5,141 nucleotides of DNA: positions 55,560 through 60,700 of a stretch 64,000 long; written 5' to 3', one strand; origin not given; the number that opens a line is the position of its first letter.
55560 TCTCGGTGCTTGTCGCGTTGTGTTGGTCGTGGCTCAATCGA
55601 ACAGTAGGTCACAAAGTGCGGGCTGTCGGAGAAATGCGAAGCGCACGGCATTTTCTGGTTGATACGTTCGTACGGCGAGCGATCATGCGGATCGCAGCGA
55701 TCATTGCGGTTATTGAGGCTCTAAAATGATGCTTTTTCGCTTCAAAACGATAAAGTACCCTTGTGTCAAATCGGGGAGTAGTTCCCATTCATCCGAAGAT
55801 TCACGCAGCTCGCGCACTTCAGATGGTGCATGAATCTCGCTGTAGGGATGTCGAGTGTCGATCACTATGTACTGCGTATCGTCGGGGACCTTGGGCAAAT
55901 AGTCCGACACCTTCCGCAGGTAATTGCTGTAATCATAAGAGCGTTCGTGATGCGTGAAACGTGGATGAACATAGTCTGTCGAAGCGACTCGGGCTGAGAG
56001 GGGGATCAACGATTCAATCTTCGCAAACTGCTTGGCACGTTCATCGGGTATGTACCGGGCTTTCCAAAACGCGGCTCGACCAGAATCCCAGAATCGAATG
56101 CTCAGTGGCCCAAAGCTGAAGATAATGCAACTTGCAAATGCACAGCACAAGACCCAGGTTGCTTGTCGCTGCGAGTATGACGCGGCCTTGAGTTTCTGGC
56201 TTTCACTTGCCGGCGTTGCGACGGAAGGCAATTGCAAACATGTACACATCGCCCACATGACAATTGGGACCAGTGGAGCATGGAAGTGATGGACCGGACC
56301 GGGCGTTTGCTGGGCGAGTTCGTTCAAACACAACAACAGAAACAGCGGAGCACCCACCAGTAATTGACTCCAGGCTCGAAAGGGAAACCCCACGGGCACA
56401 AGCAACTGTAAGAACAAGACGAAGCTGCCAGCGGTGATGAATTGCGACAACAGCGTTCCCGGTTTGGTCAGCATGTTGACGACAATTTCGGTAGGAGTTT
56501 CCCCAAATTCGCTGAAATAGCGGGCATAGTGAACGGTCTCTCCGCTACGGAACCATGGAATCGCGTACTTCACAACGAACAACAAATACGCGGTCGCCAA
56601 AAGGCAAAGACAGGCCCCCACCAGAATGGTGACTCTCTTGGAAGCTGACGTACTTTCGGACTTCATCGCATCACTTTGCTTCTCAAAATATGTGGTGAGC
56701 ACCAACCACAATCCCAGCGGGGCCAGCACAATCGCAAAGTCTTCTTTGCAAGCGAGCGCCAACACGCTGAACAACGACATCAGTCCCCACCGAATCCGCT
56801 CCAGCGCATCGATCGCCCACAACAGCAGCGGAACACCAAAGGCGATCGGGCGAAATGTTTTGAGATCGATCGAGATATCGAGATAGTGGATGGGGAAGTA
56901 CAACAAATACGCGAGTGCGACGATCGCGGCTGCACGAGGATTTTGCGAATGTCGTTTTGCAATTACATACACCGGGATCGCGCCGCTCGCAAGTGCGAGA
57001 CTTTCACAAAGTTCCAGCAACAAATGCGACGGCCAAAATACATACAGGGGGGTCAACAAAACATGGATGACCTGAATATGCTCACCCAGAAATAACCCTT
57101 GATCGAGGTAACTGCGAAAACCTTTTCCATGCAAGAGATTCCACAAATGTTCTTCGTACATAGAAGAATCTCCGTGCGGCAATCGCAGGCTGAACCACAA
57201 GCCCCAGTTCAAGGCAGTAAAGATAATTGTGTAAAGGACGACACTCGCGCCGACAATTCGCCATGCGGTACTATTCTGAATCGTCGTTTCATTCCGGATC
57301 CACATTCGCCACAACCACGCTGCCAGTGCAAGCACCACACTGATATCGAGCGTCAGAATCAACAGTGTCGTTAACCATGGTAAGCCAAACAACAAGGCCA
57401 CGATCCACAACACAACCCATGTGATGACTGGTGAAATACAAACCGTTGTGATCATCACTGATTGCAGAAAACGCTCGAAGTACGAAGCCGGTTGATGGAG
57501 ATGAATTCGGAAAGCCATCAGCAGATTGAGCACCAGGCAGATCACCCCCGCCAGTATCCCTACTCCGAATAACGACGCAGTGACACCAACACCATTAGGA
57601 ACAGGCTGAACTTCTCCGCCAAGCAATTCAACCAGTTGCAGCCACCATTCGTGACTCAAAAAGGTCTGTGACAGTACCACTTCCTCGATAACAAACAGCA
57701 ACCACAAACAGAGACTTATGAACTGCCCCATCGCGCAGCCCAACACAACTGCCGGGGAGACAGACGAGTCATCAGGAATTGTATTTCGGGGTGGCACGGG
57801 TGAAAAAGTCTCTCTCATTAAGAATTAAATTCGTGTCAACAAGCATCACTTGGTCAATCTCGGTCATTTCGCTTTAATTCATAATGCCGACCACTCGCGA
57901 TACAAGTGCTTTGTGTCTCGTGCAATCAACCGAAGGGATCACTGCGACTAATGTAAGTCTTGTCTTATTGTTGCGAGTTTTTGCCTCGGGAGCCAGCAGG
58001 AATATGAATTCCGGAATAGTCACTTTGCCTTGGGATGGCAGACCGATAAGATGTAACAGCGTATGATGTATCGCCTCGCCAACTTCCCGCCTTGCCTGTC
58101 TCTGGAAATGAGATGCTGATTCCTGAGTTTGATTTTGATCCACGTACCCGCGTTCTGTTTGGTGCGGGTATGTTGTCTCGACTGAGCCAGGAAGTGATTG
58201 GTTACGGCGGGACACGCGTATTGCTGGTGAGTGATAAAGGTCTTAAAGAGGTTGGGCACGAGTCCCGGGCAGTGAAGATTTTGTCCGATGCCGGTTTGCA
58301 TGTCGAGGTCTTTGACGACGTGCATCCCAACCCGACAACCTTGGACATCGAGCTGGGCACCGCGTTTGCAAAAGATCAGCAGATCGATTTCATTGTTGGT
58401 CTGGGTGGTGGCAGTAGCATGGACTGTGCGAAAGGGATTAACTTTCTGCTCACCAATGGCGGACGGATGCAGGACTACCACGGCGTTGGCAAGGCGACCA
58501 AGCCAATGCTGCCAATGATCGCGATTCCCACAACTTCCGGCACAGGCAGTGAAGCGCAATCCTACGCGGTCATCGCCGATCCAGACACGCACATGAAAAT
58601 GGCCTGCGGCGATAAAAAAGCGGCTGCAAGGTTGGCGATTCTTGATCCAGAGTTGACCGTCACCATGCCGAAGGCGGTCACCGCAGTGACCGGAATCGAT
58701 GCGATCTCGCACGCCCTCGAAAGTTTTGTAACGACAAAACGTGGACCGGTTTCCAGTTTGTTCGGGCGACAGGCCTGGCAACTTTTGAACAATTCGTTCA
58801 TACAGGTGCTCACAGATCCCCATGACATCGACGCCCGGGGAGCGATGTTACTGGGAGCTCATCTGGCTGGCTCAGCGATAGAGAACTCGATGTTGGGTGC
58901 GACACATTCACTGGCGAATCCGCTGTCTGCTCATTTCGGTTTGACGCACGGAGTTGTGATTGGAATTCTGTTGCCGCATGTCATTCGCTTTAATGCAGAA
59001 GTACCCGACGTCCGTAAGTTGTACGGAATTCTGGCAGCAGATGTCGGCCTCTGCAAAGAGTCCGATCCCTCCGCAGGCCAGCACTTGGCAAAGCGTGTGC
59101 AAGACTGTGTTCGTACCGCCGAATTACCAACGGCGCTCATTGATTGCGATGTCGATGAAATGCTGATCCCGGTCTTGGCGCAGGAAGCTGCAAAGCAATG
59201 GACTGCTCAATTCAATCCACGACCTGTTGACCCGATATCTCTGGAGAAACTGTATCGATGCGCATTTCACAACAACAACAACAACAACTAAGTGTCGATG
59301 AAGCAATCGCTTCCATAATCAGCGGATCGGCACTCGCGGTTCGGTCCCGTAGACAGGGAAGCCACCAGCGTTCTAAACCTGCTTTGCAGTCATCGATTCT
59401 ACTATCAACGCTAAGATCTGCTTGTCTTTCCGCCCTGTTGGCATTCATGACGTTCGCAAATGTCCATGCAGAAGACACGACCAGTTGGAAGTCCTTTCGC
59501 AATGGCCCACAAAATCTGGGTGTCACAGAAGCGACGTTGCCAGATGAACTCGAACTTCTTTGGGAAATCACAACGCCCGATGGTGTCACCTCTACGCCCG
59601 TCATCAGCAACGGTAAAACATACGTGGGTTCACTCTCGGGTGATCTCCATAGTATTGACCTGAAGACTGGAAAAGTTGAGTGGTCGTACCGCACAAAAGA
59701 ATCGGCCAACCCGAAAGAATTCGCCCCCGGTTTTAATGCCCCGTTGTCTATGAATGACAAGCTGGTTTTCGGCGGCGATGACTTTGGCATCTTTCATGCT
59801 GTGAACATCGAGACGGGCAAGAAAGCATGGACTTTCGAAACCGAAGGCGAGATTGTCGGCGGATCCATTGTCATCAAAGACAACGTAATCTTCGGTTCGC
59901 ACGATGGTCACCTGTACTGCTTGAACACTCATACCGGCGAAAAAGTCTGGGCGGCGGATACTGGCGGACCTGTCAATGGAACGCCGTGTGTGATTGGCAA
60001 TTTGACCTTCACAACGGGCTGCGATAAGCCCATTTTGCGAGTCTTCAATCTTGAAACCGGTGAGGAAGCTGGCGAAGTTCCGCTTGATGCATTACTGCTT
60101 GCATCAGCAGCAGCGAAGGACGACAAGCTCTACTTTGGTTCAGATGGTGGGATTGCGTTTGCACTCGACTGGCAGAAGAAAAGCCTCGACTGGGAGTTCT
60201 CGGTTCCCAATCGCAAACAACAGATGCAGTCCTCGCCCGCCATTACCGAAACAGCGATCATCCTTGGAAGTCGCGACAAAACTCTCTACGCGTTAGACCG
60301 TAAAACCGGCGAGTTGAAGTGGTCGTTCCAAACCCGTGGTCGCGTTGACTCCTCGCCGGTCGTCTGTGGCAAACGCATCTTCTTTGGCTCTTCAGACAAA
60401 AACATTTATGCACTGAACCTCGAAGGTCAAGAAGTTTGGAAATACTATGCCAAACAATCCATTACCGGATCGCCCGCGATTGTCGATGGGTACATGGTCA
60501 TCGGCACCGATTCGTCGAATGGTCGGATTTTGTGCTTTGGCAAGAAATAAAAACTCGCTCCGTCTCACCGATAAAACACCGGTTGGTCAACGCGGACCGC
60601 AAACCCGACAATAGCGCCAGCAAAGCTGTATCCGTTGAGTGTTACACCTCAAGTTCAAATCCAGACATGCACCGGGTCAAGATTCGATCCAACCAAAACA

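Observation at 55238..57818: Orphan Flp-type pilin next to a 702-aa GT-C/DUF2079-like membrane protein, downstream of a DUF1559 prepilin-like gene pair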

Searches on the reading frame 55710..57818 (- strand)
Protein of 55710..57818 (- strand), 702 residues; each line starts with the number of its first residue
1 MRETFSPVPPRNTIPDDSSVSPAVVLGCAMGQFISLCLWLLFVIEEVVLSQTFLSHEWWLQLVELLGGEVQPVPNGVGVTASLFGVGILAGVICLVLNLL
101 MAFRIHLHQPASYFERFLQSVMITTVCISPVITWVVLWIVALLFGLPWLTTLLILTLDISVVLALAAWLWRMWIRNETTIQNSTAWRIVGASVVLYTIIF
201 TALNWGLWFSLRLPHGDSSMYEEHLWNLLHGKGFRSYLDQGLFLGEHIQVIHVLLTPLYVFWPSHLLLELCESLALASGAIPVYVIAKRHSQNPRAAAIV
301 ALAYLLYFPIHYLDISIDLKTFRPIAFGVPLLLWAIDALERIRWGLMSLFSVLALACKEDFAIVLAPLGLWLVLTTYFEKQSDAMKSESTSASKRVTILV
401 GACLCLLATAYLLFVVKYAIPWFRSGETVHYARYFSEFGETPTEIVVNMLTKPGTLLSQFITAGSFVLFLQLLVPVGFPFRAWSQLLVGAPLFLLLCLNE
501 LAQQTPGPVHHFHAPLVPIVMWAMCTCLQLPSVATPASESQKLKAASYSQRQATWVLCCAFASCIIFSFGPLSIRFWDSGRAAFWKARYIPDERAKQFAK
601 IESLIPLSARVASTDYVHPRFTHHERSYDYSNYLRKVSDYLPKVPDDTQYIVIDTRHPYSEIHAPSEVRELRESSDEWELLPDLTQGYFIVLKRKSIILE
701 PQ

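Call 4: search_protein_families(library=pfam, proteins=[window:55710-57818:-], max_evalue=1)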
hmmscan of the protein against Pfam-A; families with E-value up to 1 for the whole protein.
window:55710-57818:- (702 aa): 2 families
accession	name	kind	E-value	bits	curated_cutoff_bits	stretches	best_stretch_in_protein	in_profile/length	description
PF09852.15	DUF2079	-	5.3e-50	171.3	28.2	1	217-677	11-445/459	Predicted membrane protein (DUF2079)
PF05739.25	SNARE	-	0.025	15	26.8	1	540-567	21-48/53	SNARE domain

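Call 5: search_protein_families(library=ncbifam, proteins=[window:55710-57818:-], max_evalue=1)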
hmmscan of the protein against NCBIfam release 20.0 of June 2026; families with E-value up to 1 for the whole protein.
window:55710-57818:- (702 aa): 0 families

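Call 11: list_cluster_members(proteins=[P0001, window:55710-57818:-])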
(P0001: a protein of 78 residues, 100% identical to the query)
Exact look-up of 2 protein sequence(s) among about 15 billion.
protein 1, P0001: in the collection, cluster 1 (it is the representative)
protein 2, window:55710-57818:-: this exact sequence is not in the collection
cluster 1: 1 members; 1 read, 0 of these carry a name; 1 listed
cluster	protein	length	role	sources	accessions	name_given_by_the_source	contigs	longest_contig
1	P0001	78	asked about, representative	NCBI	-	-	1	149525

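Call 38: find_related_loci(query=window:55710-57818:-, collection=metagenome_contigs, flank=5000)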
Query window:55710-57818:- (702 aa) in metagenome_contigs; peptide patterns used: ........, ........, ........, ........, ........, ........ (x = any residue, [..] = any of these).
223 stretches matched a pattern; 190 encode a relative of the query (tblastn E <= 1e-3); the best 80 are kept; 80 distinct loci.
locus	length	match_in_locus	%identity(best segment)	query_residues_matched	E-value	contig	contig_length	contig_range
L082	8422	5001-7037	51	8-695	0e+0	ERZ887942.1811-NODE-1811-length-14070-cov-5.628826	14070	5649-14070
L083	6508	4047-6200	50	15-694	0e+0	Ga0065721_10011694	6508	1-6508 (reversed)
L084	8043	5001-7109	50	11-694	0e+0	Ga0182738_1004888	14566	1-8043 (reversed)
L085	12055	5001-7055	50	21-694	0e+0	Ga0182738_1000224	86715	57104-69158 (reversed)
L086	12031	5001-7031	51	43-696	0e+0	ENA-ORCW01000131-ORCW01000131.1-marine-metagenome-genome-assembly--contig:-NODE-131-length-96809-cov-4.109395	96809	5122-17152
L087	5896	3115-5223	49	1-694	0e+0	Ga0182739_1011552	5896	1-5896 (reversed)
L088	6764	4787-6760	51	19-655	0e+0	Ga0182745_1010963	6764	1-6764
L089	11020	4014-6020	47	43-695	5e-179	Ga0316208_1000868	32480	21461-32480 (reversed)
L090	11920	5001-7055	48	32-694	5e-177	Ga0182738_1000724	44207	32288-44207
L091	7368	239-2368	44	11-700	9e-171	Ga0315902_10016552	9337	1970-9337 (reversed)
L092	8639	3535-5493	47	40-702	6e-170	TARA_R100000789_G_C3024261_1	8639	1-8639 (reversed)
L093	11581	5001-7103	44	11-696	4e-170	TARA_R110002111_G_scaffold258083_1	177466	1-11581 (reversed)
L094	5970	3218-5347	44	11-700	2e-172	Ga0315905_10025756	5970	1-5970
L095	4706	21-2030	48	43-692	8e-175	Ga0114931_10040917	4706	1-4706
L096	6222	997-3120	45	4-700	5e-171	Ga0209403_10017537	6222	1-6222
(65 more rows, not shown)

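Call 45: find_homologous_proteins(query=window:55710-57818:-, max_evalue=1e-10)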
Query window:55710-57818:- (702 aa): 1034 proteins with E <= 1e-10 among 8000 candidates; the best 120 are listed.
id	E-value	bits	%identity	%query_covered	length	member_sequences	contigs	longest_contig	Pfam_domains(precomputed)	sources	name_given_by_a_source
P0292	0.0e+0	1528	100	96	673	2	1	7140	PF09852.16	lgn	-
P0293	1.6e-234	799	56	95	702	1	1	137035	PF09852.16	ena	-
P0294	4.6e-231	787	55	96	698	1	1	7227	PF09852.16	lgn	-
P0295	8.1e-222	757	51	97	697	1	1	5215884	PF09852.16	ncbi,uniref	ncbi:DUF2079 domain-containing protein [Planctomicrobium sp. SH664]|uniref:DUF2079 domain-containing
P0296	2.7e-221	755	53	93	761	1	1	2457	PF09852.16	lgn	-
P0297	2.7e-218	745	51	96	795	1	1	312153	PF09852.16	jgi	jgi:uncharacterized membrane protein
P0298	2.7e-216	739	52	93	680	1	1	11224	PF09852.16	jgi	jgi:uncharacterized membrane protein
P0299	7.9e-216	737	52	93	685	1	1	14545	PF09852.16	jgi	jgi:uncharacterized membrane protein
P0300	1.8e-215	736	49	98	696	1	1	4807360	PF09852.16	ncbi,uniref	ncbi:DUF2079 domain-containing protein [Planctomicrobium sp. SH668]|uniref:DUF2079 domain-containing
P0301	1.6e-214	733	52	97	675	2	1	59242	PF09852.16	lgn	-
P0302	5.3e-214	731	50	97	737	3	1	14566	PF09852.16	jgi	-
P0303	2.0e-213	729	50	97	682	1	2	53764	PF09852.16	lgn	-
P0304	2.1e-213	729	51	97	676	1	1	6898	PF09852.16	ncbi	-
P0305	2.6e-213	729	51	95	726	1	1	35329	PF09852.16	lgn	-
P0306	2.8e-213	729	48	96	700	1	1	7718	PF09852.16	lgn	-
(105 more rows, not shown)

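Call 46: search_solved_structures(query=window:55710-57818:-, max_evalue=10, show_alignments=0)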
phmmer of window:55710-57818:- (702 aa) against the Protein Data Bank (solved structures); distinct sequences matched with E-value up to 10: 1.
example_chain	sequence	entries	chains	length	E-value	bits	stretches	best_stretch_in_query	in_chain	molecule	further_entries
6uih_A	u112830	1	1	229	0.99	11.1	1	588-649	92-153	Ganglioside-induced differentiation-associated protein 1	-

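Call 63: predict_structure(alignment_id=A5)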
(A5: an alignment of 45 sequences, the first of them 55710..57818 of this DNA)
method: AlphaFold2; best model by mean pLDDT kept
length: 702 residues; sequences in the alignment: 45
mean_pLDDT: 89.8   pTM: 0.91
mean pLDDT of the five models: 89.8, 89.3, 88.1, 88.0, 87.2
residues with pLDDT >= 90: 507; 70-90: 139; 50-70: 32; < 50: 24
segments of 3 or more residues with pLDDT < 50: 1-15, 317-319
pLDDT, mean of each block of 10 residues (from residue 1): 42 55 95 98 96 94 97 94 98 97 91 91 97 98 97 96 98 83 97 97 92 76 89 66 75 95 93 97 98 97 95 68 90 98 98 96 98 95 80 94 98 92 81 86 90 93 93 95 96 91 59 91 96 75 91 97 93 93 90 95 93 89 88 80 92 91 96 96 95 79 46
secondary structure, 60 per line:
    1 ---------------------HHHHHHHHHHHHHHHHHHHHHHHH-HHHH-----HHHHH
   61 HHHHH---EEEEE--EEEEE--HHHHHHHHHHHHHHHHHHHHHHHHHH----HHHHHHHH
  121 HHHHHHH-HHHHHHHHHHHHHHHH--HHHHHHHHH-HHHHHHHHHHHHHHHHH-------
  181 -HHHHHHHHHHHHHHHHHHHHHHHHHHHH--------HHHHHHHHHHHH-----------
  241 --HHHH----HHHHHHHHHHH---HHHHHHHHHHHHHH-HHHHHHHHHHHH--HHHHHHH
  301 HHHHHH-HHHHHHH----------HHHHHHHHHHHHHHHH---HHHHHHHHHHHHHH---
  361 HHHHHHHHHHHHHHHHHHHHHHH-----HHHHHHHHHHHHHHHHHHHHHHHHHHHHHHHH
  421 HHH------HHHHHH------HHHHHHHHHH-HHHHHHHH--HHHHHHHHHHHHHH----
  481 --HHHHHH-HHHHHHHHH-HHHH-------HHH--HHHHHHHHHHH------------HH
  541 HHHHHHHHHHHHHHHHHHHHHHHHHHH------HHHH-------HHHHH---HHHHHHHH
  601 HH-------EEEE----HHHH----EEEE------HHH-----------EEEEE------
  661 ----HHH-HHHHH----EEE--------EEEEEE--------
elements in order (helices of 4 or more, strands of 3 or more residues): H22-45 H47-50 H56-65 E69-73 E76-80 H83-108 H113-127 H129-144 H147-155 H157-173 H182-209 H218-229 H243-246 H251-261 H265-278 H280-291 H294-306 H308-314 H325-340 H344-357 H361-383 H389-423 H430-435 H442-451 H453-460 H463-476 H483-488 H490-498 H500-503 H516-526 H539-567 H574-577 H585-589 H593-602 E610-613 H618-621 E626-629 E650-654 H669-673 E678-680 E689-694

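Call 67: fold_search(model_id=the predicted structure, library=pdb)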
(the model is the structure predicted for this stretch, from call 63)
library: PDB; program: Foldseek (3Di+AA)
matches with E <= 10: 323; with E <= 0.001: 9
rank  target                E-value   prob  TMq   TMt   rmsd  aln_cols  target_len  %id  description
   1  5f15                  1.3e-04  1.00  0.42  0.52  13.1       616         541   12  Crystal Structure of ArnT from Cupriavidus metallidurans bound to Undecaprenyl phosphate (released 2016-02-17)
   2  5ezm                  2.0e-04  1.00  0.37  0.46  13.7       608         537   12  Crystal Structure of ArnT from Cupriavidus metallidurans in the apo state (released 2016-02-17)
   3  9s6s_A                4.0e-04  1.00  0.34  0.41  10.9       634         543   12  Ternary cryo-EM structure of human ALG9 with Dol25-PP-GlcNAc2Man6, Dol25-P-Man and Fab (released 2026-03-18)
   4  7oci_F                5.8e-04  1.00  0.31  0.33  12.6       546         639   13  Cryo-EM structure of yeast Ost6p containing oligosaccharyltransferase complex (released 2022-02-16)
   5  6ezn_F                6.3e-04  1.00  0.32  0.34  13.4       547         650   13  Cryo-EM structure of the yeast oligosaccharyltransferase (OST) complex (released 2018-01-17)
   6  6gxc_A                7.2e-04  1.00  0.34  0.33  11.6       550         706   11  Bacterial oligosaccharyltransferase PglB in complex with an inhibitory peptide and a reactive lipid-linked oligosaccha (released 2018-11-14)
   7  6ftg_5                7.8e-04  1.00  0.38  0.41  13.2       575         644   13  Subtomogram average of OST-containing ribosome-translocon complexes from canine rough microsomal membranes (released 2018-03-21)
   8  8pn9_A                8.1e-04  1.00  0.35  0.37  13.7       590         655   12  Structure of human oligosaccharyltransferase OST-A complex bound to NGI-1 (released 2024-05-08)
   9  5ogl_A                8.9e-04  1.00  0.34  0.34  11.4       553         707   11  Structure of bacterial oligosaccharyltransferase PglB in complex with an acceptor peptide and an lipid-linked oligosac (released 2017-10-25)
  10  3rce_A                1.2e-03  1.00  0.32  0.33  12.5       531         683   12  Bacterial oligosaccharyltransferase PglB (released 2011-06-15)
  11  8b6l_I                1.3e-03  1.00  0.33  0.33  14.5       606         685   12  Subtomogram average of the human Sec61-TRAP-OSTA-translocon (released 2022-12-07)
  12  8agc_A                1.7e-03  1.00  0.29  0.30  15.2       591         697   12  Structure of yeast oligosaccharylransferase complex with lipid-linked oligosaccharide and non-acceptor peptide bound (released 2022-12-07)
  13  6s7t_A                2.2e-03  1.00  0.32  0.32  13.8       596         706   12  Cryo-EM structure of human oligosaccharyltransferase complex OST-B (released 2019-12-18)
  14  8if8_B                2.2e-03  1.00  0.34  0.37  14.8       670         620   11  Arabinosyltransferase AftA (released 2023-05-31)
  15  6s7o_A                1.3e-02  1.00  0.35  0.37  13.5       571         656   13  Cryo-EM structure of human oligosaccharyltransferase complex OST-A (released 2019-12-18)
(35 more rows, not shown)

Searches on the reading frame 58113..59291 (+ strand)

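Call 36: search_protein_families(library=pfam, proteins=[window:58113-59291:+], max_evalue=0.00001)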
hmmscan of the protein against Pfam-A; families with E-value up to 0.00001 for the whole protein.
window:58113-59291:+ (392 aa): 3 families
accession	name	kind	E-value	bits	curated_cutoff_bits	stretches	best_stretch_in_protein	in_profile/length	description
PF00465.25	Fe-ADH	-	3.3e-50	170.4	31.3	1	12-179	2-168/168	Iron-containing alcohol dehydrogenase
PF25137.1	ADH_Fe_C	-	8.6e-37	127.1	27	1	190-384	1-193/194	Fe-containing alcohol dehydrogenase family, C-terminal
PF13685.12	Fe-ADH_2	-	4.7e-11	43.3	28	1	16-112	2-96/149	Iron-containing alcohol dehydrogenase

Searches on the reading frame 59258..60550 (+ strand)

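Call 36: search_protein_families(library=pfam, proteins=[window:59258-60550:+], max_evalue=0.00001)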
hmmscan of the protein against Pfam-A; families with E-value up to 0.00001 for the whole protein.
window:59258-60550:+ (430 aa): 4 families
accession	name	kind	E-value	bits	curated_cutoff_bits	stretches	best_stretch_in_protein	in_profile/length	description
PF13570.13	Beta-prop_ACSF4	-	9.5e-50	170.3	133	2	282-427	13-160/329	Beta-alanine-activating enzyme, beta-propeller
PF13360.13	PQQ_2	-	3.1e-36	125.6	27.6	2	260-427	5-184/233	Outer membrane protein assembly factor BamB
PF01011.28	PQQ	-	2.2e-16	60.1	26.7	0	305-362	31-88/595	Glucose/ethanol/alcohol dehydrogenase, beta-propeller domain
PF25292.1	Beta-prop_CGLA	-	2e-07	31.2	26.8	0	334-393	47-109/316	Lambda-carrageenase beta-propeller domain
